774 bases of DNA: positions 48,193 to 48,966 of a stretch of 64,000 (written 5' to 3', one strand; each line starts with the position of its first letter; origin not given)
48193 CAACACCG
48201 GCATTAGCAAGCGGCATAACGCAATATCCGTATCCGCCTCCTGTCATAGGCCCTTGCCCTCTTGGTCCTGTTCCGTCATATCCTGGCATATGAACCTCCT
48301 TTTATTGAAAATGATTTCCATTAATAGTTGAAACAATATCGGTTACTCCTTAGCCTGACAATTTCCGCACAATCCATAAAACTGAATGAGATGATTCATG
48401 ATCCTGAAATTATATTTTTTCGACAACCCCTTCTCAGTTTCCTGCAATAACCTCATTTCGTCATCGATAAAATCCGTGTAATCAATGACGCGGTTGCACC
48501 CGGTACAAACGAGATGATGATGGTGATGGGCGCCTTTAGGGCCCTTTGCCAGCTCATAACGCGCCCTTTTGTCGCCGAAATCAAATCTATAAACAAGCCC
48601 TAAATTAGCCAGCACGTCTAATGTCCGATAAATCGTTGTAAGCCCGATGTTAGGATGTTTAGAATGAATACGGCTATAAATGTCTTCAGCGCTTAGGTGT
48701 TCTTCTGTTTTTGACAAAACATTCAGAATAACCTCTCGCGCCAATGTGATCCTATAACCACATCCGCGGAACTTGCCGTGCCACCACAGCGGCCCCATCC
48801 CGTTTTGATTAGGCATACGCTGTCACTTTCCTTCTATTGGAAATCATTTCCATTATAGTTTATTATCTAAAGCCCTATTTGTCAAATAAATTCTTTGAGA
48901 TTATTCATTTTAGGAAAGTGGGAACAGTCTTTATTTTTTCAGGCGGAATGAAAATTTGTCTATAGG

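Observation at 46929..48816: Shared N-terminal MP-x-x-(D/N)-G-x-G-P tag on three proteins of the operon, including the Fur-family regulator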

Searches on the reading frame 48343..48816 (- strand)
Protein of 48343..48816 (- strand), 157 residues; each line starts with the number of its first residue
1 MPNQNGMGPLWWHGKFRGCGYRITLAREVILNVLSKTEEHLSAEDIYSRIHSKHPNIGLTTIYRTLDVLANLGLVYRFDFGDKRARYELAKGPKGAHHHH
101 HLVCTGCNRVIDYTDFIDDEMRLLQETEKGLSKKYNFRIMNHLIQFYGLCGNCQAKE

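Call 3: search_protein_families(library=pfam, proteins=[window:48343-48816:-], max_evalue=0.01)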
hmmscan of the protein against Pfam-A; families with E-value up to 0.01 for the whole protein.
window:48343-48816:- (157 aa): 3 families
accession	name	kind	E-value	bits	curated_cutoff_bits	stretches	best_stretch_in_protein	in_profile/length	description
PF01475.25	FUR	-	4.4e-33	114.4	23.1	1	20-147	3-121/121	Ferric uptake regulator family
PF08461.16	HTH_12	-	0.0027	18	21.4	1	29-78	2-51/66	Ribonuclease R winged-helix domain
PF07106.19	TBPIP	-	0.0036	17.6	22.8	1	26-81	2-54/62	TBPIP/Hop2 winged helix domain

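Call 5: find_homologous_proteins(query=window:48343-48816:-, max_evalue=0.00001)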
Query window:48343-48816:- (157 aa): 1852 proteins with E <= 0.00001 among 1864 candidates; the best 120 are listed.
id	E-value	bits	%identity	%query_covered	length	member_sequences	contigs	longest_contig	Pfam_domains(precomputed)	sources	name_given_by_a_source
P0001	1.8e-106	371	100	100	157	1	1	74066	PF01475.26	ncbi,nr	ncbi:MAG: transcriptional repressor [Candidatus Omnitrophica bacterium]|nr:transcriptional repressor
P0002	7.2e-98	343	91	100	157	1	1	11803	PF01475.26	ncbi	-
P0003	9.0e-98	343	91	100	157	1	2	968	PF01475.26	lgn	-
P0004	1.7e-92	326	85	100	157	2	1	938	PF01475.26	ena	-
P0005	3.9e-90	318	83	100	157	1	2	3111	PF01475.26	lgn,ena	-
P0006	3.3e-89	315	83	99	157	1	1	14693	PF01475.26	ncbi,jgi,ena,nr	ncbi:MAG TPA: Fur family transcriptional regulator [Candidatus Omnitrophota bacterium]|nr:Fur family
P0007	9.6e-89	313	84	99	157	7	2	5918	PF01475.26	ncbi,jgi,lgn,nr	ncbi:MAG TPA: transcriptional repressor [Candidatus Omnitrophota bacterium]|nr:transcriptional repre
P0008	3.1e-88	312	82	99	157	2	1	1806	PF01475.26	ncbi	-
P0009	6.3e-87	307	83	99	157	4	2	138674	PF01475.26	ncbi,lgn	-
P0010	1.1e-85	303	76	99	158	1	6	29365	PF01475.26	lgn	-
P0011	3.4e-84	299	78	99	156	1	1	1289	PF01475.26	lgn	-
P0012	9.8e-84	297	76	100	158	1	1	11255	PF01475.26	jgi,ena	-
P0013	2.0e-83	296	75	99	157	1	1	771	PF01475.26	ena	-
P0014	6.2e-83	294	76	99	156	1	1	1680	PF01475.26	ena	-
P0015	7.5e-83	294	76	99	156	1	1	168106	PF01475.26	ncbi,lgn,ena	-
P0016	1.6e-82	293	74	99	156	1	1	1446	PF01475.26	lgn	-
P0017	2.4e-82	292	75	100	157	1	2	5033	PF01475.26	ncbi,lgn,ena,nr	ncbi:MAG: transcriptional repressor [Proteobacteria bacterium]|nr:transcriptional repressor [Pseudom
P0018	2.6e-82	292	76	99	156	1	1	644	PF01475.26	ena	-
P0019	6.4e-82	291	76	99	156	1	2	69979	PF01475.26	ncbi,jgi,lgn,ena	ncbi:MAG: transcriptional repressor [Candidatus Omnitrophota bacterium]|jgi:Fur family ferric uptake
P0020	6.4e-82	291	74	99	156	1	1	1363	PF01475.26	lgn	-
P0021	1.6e-81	290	76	100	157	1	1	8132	PF01475.26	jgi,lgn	jgi:Fur family ferric uptake transcriptional regulator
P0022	1.9e-81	290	74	99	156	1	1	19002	PF01475.26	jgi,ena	-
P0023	2.3e-81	289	73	99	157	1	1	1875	PF01475.26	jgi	jgi:Fur family ferric uptake transcriptional regulator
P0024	2.6e-81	289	75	100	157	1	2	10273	PF01475.26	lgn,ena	-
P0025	3.0e-81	289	75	100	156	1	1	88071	PF01475.26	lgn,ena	-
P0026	3.1e-81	289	76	100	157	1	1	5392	PF01475.26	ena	-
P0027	6.6e-81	288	76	97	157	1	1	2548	PF01475.26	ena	-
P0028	7.0e-81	288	76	100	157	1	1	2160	PF01475.26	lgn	-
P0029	8.1e-81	288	75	100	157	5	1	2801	PF01475.26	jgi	jgi:Fur family ferric uptake transcriptional regulator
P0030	8.6e-81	287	76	99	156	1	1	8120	PF01475.26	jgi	jgi:Fur family ferric uptake transcriptional regulator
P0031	9.1e-81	287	73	100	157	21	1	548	PF01475.26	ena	-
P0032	1.3e-80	287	75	100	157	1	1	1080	PF01475.26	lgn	-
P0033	1.8e-80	286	75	100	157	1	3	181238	PF01475.26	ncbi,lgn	-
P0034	2.1e-80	286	74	99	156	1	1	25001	PF01475.26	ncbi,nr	ncbi:MAG: Fur family transcriptional regulator [Candidatus Ratteibacteria bacterium]|nr:Fur family t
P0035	2.1e-80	286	76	97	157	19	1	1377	PF01475.26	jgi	jgi:Fur family transcriptional regulator, ferric uptake regulator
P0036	2.1e-80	286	73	100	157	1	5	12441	PF01475.26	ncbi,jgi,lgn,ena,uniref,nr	ncbi:MAG: ferric uptake regulation protein [bacterium (Candidatus Ratteibacteria) CG23_combo_of_CG06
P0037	2.3e-80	286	75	100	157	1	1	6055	PF01475.26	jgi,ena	-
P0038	2.5e-80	286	74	100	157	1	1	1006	PF01475.26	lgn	-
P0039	2.9e-80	286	76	99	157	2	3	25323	PF01475.26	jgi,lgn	-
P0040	3.0e-80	286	78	96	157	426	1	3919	PF01475.26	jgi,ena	jgi:Fur family ferric uptake transcriptional regulator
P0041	4.5e-80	285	74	100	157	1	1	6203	PF01475.26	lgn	-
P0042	4.8e-80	285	72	100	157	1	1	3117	PF01475.26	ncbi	-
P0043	5.5e-80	285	75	100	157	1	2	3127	PF01475.26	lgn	-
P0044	8.0e-80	284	75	100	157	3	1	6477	PF01475.26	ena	-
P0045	9.8e-80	284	73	100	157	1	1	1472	PF01475.26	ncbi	-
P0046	1.0e-79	284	74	100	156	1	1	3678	PF01475.26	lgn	-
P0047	1.1e-79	284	76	99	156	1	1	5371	PF01475.26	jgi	jgi:Fur family transcriptional regulator, ferric uptake regulator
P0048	1.2e-79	284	73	100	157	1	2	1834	PF01475.26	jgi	-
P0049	1.4e-79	284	77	96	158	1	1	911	PF01475.26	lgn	-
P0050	2.0e-79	283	71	99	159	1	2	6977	PF01475.26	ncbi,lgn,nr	ncbi:transcriptional repressor [bacterium]|nr:transcriptional repressor [bacterium] MBU1853673.1 tra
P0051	2.1e-79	283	75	100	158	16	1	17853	PF01475.26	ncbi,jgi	ncbi:MAG: Fur family transcriptional regulator [Candidatus Omnitrophota bacterium]|jgi:Fur family fe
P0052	2.9e-79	282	74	98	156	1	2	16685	PF01475.26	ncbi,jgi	-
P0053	3.2e-79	282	72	98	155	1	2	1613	PF01475.26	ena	-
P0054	3.5e-79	282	72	99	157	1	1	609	PF01475.26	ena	-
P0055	3.5e-79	282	78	95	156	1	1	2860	PF01475.26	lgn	-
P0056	5.9e-79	281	72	99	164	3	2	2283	PF01475.26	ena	-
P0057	6.3e-79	281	72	98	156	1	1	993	PF01475.26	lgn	-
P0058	6.7e-79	281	72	99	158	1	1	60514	PF01475.26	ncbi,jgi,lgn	ncbi:MAG: transcriptional repressor [Candidatus Omnitrophota bacterium]|jgi:Fur family ferric uptake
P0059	7.7e-79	281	71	98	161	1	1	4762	PF01475.26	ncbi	-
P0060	8.5e-79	281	74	99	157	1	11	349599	PF01475.26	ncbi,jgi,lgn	jgi:Fur family ferric uptake transcriptional regulator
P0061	1.0e-78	281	74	99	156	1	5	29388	PF01475.26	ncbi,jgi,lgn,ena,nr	ncbi:MAG: ferric uptake regulation protein [Omnitrophica WOR_2 bacterium SM23_72]|nr:MAG: ferric upt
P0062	1.1e-78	281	73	100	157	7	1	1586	PF01475.26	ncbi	-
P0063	1.3e-78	280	73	100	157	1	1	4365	PF01475.26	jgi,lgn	jgi:Fur family ferric uptake transcriptional regulator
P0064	1.3e-78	280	70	100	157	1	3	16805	PF01475.26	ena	-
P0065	1.4e-78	280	73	100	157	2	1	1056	PF01475.26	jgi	-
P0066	1.8e-78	280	71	100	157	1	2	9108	PF01475.26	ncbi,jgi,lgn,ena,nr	ncbi:MAG: Fur family transcriptional regulator [Candidatus Omnitrophica bacterium]|nr:Fur family tra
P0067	1.9e-78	280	74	99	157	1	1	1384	PF01475.26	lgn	-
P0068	2.2e-78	280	74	99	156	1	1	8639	PF01475.26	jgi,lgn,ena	-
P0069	2.2e-78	280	72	100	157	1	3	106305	PF01475.26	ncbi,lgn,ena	-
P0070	2.4e-78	279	73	100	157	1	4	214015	PF01475.26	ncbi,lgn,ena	-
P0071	2.4e-78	279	76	94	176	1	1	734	PF01475.26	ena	-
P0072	3.0e-78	279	73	100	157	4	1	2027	PF01475.26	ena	-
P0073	3.0e-78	279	70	100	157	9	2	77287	PF01475.26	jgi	-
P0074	3.2e-78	279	72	99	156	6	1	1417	PF01475.26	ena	-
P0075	3.4e-78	279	72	99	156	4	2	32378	PF01475.26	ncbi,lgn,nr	ncbi:MAG: Fur family transcriptional regulator [Candidatus Omnitrophica bacterium]|nr:Fur family tra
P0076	5.9e-78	278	73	96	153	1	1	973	PF01475.26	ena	-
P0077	6.4e-78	278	72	98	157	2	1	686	PF01475.26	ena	-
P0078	7.2e-78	278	73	99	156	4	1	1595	PF01475.26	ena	-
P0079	7.4e-78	278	70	99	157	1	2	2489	PF01475.26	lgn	-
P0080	7.5e-78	278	71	99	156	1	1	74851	PF01475.26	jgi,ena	-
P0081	8.6e-78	278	72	99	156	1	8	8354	PF01475.26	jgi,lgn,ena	-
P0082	8.7e-78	278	76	93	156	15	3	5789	PF01475.26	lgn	-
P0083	9.1e-78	278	69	100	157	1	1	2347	PF01475.26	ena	-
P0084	9.6e-78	278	72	99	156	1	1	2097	PF01475.26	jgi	-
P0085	1.0e-77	277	78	94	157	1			PF01475.26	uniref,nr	uniref:Ferric-uptake regulator n=1 Tax=uncultured microorganism TaxID=358574 RepID=F8UHS0_9ZZZZ|nr:f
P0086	1.0e-77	277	74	99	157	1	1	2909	PF01475.26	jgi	jgi:Fur family ferric uptake transcriptional regulator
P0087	1.1e-77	277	75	97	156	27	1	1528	PF01475.26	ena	-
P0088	1.1e-77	277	76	94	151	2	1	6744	PF01475.26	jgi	-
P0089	1.2e-77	277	74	99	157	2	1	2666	PF01475.26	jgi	jgi:Fur family ferric uptake transcriptional regulator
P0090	1.3e-77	277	73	99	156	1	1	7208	PF01475.26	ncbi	-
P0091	1.3e-77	277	76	96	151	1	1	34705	PF01475.26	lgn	-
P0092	1.4e-77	277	73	99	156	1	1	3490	PF01475.26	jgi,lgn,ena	-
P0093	1.6e-77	277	72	100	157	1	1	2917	PF01475.26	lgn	-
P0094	1.9e-77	277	69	100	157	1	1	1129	PF01475.26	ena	-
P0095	1.9e-77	277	73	100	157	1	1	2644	PF01475.26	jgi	jgi:Fur family ferric uptake transcriptional regulator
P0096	1.9e-77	277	74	97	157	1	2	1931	PF01475.26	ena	-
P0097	2.0e-77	276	69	99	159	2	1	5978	PF01475.26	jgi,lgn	-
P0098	2.1e-77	276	79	93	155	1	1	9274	PF01475.26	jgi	-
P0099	2.2e-77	276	75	96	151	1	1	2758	PF01475.26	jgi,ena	-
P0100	2.2e-77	276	75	96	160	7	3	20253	PF01475.26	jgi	-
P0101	2.3e-77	276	72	99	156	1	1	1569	PF01475.26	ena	-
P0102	2.4e-77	276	73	100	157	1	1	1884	PF01475.26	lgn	-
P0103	2.4e-77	276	69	100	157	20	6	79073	PF01475.26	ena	-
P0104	2.7e-77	276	71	100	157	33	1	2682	PF01475.26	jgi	-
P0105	2.9e-77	276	71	99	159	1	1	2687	PF01475.26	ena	-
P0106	3.7e-77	276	72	99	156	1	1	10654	PF01475.26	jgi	jgi:Fur family ferric uptake transcriptional regulator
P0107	3.8e-77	276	77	95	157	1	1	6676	PF01475.26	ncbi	ncbi:MAG: Fur family transcriptional regulator [Candidatus Omnitrophota bacterium]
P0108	3.9e-77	276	77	95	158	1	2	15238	PF01475.26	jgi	jgi:Fur family ferric uptake transcriptional regulator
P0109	3.9e-77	276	73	100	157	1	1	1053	PF01475.26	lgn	-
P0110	3.9e-77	276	72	100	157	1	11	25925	PF01475.26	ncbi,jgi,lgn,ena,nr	ncbi:MAG: transcriptional repressor [Candidatus Omnitrophica bacterium]|nr:transcriptional repressor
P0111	4.4e-77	275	74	98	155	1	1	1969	PF01475.26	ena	-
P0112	4.9e-77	275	69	99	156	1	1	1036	PF01475.26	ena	-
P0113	5.3e-77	275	72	98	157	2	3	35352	PF01475.26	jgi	jgi:Fur family transcriptional regulator, ferric uptake regulator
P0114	6.2e-77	275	71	99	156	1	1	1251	PF01475.26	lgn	-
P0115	6.2e-77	275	70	99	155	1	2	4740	PF01475.26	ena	-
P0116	6.4e-77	275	71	99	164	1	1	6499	PF01475.26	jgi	jgi:Fur family ferric uptake transcriptional regulator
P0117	6.9e-77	275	71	99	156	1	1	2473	PF01475.26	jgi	-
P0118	6.9e-77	275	72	99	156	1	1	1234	PF01475.26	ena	-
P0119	7.6e-77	275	77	93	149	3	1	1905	PF01475.26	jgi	-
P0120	9.3e-77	274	71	99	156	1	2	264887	PF01475.26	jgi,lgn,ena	-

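Call 10: find_encoding_contigs(protein=P0060, flank=8000, max_places=3)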
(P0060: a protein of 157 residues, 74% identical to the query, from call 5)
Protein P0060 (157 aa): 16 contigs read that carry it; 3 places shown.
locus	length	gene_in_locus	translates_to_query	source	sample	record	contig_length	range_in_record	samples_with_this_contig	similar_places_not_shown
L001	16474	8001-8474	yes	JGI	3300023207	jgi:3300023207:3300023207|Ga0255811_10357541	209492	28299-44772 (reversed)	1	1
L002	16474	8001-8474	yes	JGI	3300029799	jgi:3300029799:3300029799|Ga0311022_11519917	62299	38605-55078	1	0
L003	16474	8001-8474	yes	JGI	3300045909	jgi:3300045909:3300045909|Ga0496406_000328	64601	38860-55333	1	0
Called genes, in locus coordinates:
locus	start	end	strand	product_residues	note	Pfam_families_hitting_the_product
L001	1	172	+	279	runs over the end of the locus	PF05681:Fumerase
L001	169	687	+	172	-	PF05683:Fumerase_C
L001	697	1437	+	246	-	PF01138:RNase_PH, PF03725:RNase_PH_C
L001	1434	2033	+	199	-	PF01725:Ham1p_like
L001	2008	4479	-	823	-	PF05170:AsmA (weak), PF05359:DUF748, PF13116:YhdP (weak), PF05170:AsmA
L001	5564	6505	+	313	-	-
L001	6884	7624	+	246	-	PF01145:Band_7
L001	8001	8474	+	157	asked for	PF01475:FUR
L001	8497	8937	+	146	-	PF17253:DUF5320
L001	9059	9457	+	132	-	PF02579:Nitro_FeMo-Co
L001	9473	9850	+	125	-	PF02579:Nitro_FeMo-Co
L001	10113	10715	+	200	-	PF13489:Methyltransf_23, PF01209:Ubie_methyltran (weak), PF13649:Methyltransf_25, PF13847:Methyltransf_31, PF08241:Methyltransf_11, PF08242:Methyltransf_12, PF20922:Anamorsin_N (faint)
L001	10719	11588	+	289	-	PF01656:CbiA, PF10609:ParA, PF13614:AAA_31 (weak), PF13484:Fer4_16 (faint), PF14697:Fer4_21 (weak), PF12838:Fer4_7 (weak), PF13187:Fer4_9 (weak), PF25160:LdpA_Fe-S-bd (weak), +3 more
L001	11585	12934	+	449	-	PF00890:FAD_binding_2 (faint), PF01266:DAO (faint), PF03486:HI0933_like (faint), PF07992:Pyr_redox_2, PF13450:NAD_binding_8 (faint), PF13738:Pyr_redox_3, PF00070:Pyr_redox, PF02852:Pyr_redox_dim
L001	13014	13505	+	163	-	PF01209:Ubie_methyltran, PF01135:PCMT, PF01269:Fibrillarin (weak), PF13489:Methyltransf_23, PF13847:Methyltransf_31, PF08241:Methyltransf_11, PF08242:Methyltransf_12, PF13649:Methyltransf_25, +5 more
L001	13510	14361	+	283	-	PF01656:CbiA, PF10609:ParA (faint), PF12838:Fer4_7 (faint), PF13187:Fer4_9 (faint), PF00037:Fer4 (faint), PF12837:Fer4_6 (faint), PF14697:Fer4_21, PF13484:Fer4_16 (faint)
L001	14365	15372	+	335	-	PF09872:DUF2099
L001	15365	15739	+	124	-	PF01592:NifU_N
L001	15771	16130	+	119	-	PF02675:AdoMet_dc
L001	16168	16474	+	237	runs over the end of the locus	PF00753:Lactamase_B, PF12706:Lactamase_B_2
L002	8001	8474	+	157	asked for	PF01475:FUR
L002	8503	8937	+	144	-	PF17253:DUF5320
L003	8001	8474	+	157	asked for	PF01475:FUR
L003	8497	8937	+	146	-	PF17253:DUF5320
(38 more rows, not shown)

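Call 11: find_encoding_contigs(protein=P0120, flank=8000, max_places=2)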
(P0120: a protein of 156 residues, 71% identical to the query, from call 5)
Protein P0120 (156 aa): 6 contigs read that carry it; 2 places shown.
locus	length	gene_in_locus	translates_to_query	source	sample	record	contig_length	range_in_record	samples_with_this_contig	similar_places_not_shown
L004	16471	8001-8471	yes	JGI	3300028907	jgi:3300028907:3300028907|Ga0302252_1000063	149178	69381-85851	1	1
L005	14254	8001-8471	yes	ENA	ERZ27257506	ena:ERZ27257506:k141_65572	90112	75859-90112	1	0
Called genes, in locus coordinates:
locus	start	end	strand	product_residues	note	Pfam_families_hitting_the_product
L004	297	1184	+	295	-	PF11449:ArsP_2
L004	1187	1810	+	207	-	PF14512:TM1586_NiRdase (faint), PF00881:Nitroreductase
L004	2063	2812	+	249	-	PF14559:TPR_19 (weak), PF07719:TPR_2 (weak), PF13414:TPR_11, PF00515:TPR_1, PF13414:TPR_11, PF00515:TPR_1, PF07719:TPR_2, PF13414:TPR_11, +15 more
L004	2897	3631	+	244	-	PF00132:Hexapep, PF14602:Hexapep_2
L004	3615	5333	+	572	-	PF00501:AMP-binding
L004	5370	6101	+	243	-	PF13181:TPR_8 (faint), PF13176:TPR_7 (faint), PF07719:TPR_2 (faint), PF13424:TPR_12 (faint), PF13431:TPR_17 (faint), PF13374:TPR_10 (faint), PF13371:TPR_9 (faint), PF00515:TPR_1 (weak), +1 more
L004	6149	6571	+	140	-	PF00892:EamA, PF05653:Mg_trans_NIPA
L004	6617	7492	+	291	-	PF01988:VIT1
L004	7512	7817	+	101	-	PF02915:Rubrerythrin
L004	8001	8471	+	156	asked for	PF01475:FUR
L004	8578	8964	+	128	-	-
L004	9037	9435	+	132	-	PF02579:Nitro_FeMo-Co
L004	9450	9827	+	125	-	PF02579:Nitro_FeMo-Co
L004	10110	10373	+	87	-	-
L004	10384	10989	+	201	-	PF13489:Methyltransf_23, PF01209:Ubie_methyltran (weak), PF02353:CMAS, PF08003:Methyltransf_9 (weak), PF13649:Methyltransf_25, PF13847:Methyltransf_31, PF08241:Methyltransf_11, PF08242:Methyltransf_12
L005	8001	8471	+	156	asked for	PF01475:FUR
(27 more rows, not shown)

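Call 12: find_encoding_contigs(protein=P0034, flank=8000, max_places=2)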
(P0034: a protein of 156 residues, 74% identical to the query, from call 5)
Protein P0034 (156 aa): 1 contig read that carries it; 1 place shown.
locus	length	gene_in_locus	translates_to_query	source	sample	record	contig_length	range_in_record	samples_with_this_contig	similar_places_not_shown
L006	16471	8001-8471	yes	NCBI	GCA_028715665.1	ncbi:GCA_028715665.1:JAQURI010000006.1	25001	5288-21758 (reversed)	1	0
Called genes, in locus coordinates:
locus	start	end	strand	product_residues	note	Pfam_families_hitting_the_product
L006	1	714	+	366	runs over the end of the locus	PF07991:KARI_N, PF01450:KARI_C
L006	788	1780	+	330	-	-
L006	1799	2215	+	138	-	PF01402:RHH_1, PF08753:NikR_C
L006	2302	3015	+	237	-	PF13386:DsbD_2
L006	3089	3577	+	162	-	PF13302:Acetyltransf_3 (weak)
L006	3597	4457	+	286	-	PF02540:NAD_synthase (weak), PF01171:ATP_bind_3 (faint), PF06508:QueC (weak)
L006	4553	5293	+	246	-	PF00731:AIRC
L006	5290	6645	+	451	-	-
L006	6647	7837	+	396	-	PF01969:Ni_insertion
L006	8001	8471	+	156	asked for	PF01475:FUR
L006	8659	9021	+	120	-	-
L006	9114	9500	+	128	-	PF02579:Nitro_FeMo-Co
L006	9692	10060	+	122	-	PF02579:Nitro_FeMo-Co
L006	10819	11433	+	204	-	PF01209:Ubie_methyltran, PF13489:Methyltransf_23, PF02353:CMAS, PF08241:Methyltransf_11, PF08242:Methyltransf_12, PF13649:Methyltransf_25, PF13847:Methyltransf_31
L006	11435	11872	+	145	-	PF02566:OsmC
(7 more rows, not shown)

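Call 16: find_encoding_contigs(protein=P0017, flank=8000, max_places=2)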
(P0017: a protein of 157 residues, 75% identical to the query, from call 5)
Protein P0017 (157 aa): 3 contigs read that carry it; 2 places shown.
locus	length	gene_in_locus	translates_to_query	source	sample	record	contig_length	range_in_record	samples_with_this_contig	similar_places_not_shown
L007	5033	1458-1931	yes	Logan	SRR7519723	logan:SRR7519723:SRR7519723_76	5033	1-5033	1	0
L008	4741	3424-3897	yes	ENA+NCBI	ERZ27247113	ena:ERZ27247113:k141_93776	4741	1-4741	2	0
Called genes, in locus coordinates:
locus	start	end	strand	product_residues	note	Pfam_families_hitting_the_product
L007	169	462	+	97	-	-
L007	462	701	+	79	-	-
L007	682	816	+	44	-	-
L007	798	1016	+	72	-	-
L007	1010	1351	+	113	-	PF21781:DUF6876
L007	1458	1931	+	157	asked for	PF01475:FUR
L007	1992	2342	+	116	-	PF17253:DUF5320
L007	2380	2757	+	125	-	PF02579:Nitro_FeMo-Co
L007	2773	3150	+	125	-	PF02579:Nitro_FeMo-Co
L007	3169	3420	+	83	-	PF22277:EncFtn-like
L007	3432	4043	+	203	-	PF08003:Methyltransf_9 (weak), PF01209:Ubie_methyltran (weak), PF13489:Methyltransf_23, PF08241:Methyltransf_11, PF08242:Methyltransf_12, PF13649:Methyltransf_25, PF13847:Methyltransf_31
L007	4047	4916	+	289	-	PF01656:CbiA, PF10609:ParA (weak), PF13614:AAA_31 (faint), PF13187:Fer4_9 (faint), PF14697:Fer4_21 (weak), PF12838:Fer4_7 (weak), PF00037:Fer4 (weak), PF10609:ParA (weak), +4 more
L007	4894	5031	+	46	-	?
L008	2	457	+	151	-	?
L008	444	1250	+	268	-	PF14464:Prok-JAB (weak)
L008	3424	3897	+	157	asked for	PF01475:FUR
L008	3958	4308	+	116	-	PF17253:DUF5320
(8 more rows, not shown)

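Call 20: search_protein_representatives(protein=window:48343-48816:-)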
Query: 157 residues. Proteins with E-value up to 0.001 (for the whole library): 15855; up to 1e-10: 3707; up to 1e-30: 47. The best 150 are listed.
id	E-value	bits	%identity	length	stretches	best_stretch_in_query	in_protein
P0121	5.4e-70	250.7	65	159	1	1-156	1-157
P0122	2.5e-57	209.5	60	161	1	1-155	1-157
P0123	5.2e-53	195.4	56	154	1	6-155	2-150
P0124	3.8e-50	186.1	55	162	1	7-155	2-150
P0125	4.3e-44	166.4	46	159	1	4-154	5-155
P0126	1.7e-43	164.5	52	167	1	18-156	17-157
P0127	9.8e-42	158.8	46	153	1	8-156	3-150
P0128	2.8e-41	157.3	40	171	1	8-154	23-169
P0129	1.1e-40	155.3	47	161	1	10-154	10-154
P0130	2.0e-40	154.5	57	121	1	41-154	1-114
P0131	2.3e-40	154.3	49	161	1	20-155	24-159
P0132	1.7e-39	151.5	44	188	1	13-154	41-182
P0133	3.6e-39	150.4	46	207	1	6-155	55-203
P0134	1.2e-38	148.7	49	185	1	12-154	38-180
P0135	4.5e-38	146.8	46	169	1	10-154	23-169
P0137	8.3e-38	146.0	41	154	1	9-154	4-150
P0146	8.4e-35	136.2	41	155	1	12-155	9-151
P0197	1.1e-26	109.8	33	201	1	12-154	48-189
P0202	1.7e-26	109.2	39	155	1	11-154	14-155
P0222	4.1e-25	104.7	37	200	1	13-156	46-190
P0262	4.7e-23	98.0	39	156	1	15-154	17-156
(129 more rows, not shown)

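Call 23: find_encoding_contigs(protein=P0122, flank=7000, max_places=2)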
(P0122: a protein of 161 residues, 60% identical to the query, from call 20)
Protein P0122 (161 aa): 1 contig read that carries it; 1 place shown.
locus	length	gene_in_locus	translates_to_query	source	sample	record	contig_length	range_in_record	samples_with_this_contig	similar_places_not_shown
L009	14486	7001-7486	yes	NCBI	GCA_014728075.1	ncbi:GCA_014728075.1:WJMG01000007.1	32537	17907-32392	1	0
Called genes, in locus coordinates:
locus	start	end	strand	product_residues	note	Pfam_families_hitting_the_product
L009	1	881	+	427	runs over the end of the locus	PF01964:ThiC_Rad_SAM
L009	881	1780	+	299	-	PF00294:PfkB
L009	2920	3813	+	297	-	PF00892:EamA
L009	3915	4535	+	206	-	PF01914:MarC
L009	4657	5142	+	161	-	-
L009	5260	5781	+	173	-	PF03729:DUF308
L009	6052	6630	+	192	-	PF00542:Ribosomal_L12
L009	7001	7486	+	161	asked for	PF01475:FUR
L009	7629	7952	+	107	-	PF17253:DUF5320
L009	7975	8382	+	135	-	PF02579:Nitro_FeMo-Co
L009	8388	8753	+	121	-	PF02579:Nitro_FeMo-Co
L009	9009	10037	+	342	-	PF01548:DEDD_Tnp_IS110, PF02371:Transposase_20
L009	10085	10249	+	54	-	PF12797:Fer4_2, PF12837:Fer4_6, PF13237:Fer4_10, PF14697:Fer4_21 (weak), PF00037:Fer4, PF12838:Fer4_7, PF13187:Fer4_9, PF25160:LdpA_Fe-S-bd, +5 more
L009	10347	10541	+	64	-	-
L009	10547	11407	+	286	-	PF01656:CbiA, PF10609:ParA (weak), PF12838:Fer4_7 (weak), PF00037:Fer4 (weak), PF12837:Fer4_6, PF14697:Fer4_21, PF12838:Fer4_7, PF10609:ParA (weak), +2 more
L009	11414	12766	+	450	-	PF01266:DAO (faint), PF03486:HI0933_like (faint), PF07992:Pyr_redox_2, PF13738:Pyr_redox_3, PF00070:Pyr_redox, PF02852:Pyr_redox_dim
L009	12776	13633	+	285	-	PF01656:CbiA, PF10609:ParA (faint), PF12838:Fer4_7 (faint), PF13237:Fer4_10 (faint), PF00037:Fer4 (faint), PF12837:Fer4_6 (faint), PF14697:Fer4_21, PF13484:Fer4_16 (faint)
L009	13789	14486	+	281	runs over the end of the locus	PF01937:ARMT1-like_dom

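Call 24: find_encoding_contigs(protein=P0262, flank=6000, max_places=2)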
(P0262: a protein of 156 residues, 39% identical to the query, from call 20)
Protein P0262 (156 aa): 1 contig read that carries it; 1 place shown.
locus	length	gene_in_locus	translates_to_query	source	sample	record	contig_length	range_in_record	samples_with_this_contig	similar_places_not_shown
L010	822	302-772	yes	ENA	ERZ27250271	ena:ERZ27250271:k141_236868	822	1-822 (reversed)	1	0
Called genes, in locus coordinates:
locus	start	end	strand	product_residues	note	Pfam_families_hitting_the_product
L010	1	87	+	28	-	?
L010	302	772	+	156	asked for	PF01475:FUR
